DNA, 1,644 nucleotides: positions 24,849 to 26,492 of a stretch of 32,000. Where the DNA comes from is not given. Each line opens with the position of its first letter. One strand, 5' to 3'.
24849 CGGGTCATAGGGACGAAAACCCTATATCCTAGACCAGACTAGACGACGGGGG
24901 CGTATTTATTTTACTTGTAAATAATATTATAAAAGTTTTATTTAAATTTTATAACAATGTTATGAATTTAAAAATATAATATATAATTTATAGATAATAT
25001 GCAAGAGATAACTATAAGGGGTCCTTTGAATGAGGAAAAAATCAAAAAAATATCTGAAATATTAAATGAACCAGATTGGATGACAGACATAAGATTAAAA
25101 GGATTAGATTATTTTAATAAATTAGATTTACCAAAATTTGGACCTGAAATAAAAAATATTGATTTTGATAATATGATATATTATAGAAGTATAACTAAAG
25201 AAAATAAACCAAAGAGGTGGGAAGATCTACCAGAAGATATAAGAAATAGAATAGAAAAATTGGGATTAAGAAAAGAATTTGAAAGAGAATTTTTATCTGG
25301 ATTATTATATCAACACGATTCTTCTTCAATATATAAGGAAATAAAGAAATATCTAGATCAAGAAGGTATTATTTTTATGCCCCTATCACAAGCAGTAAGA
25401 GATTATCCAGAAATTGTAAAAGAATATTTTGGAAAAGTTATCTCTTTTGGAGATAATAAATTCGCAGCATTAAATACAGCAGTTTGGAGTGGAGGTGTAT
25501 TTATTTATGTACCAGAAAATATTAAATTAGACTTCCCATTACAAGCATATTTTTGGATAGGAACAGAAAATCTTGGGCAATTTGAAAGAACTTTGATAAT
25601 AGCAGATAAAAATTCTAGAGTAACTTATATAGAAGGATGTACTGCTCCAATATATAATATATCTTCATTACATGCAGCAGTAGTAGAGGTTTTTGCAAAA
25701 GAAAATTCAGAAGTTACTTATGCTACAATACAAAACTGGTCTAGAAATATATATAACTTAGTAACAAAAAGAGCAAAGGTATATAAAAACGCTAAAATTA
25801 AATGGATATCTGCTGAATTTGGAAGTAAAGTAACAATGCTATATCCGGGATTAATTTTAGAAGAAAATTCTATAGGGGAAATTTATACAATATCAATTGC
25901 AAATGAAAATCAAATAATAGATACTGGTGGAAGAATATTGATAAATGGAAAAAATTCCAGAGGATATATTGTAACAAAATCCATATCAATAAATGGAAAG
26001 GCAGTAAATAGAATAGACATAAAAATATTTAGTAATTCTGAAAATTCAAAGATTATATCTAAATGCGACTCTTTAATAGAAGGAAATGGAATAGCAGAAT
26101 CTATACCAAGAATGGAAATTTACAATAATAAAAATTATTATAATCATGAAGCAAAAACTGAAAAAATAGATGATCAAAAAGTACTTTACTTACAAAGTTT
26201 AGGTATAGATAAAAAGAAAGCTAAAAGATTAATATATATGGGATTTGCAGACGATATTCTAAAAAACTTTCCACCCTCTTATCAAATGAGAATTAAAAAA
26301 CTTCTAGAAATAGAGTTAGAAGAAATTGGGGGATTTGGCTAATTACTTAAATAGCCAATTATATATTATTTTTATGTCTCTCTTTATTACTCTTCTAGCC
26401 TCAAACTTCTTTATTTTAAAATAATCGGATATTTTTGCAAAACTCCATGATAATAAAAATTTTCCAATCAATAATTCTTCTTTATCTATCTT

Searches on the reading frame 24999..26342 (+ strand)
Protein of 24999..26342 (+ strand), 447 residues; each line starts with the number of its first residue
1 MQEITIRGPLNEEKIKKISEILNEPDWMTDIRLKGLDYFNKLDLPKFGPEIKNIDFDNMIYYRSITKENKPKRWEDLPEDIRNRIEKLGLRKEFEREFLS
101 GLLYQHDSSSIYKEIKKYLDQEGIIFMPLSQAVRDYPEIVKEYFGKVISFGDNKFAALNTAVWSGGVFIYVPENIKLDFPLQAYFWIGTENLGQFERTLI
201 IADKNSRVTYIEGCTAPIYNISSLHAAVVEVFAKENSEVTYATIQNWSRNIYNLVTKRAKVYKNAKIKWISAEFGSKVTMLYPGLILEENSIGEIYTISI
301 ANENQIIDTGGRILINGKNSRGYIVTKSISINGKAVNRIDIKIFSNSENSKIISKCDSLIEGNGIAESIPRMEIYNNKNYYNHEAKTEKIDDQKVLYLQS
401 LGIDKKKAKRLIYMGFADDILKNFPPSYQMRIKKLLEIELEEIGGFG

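Call 58: search_protein_families(library=pfam, proteins=[window:24999-26342:+])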
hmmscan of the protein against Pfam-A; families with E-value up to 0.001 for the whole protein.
window:24999-26342:+ (447 aa): 2 families
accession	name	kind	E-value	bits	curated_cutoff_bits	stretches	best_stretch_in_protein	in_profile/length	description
PF01458.23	SUFBD_core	-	1.3e-56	192.1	27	1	187-416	3-232/232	SUF system FeS cluster assembly, SufBD core domain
PF19295.5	SufBD_N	-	2e-12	47.5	23.5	1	120-182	109-171/172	SufBD protein N-terminal region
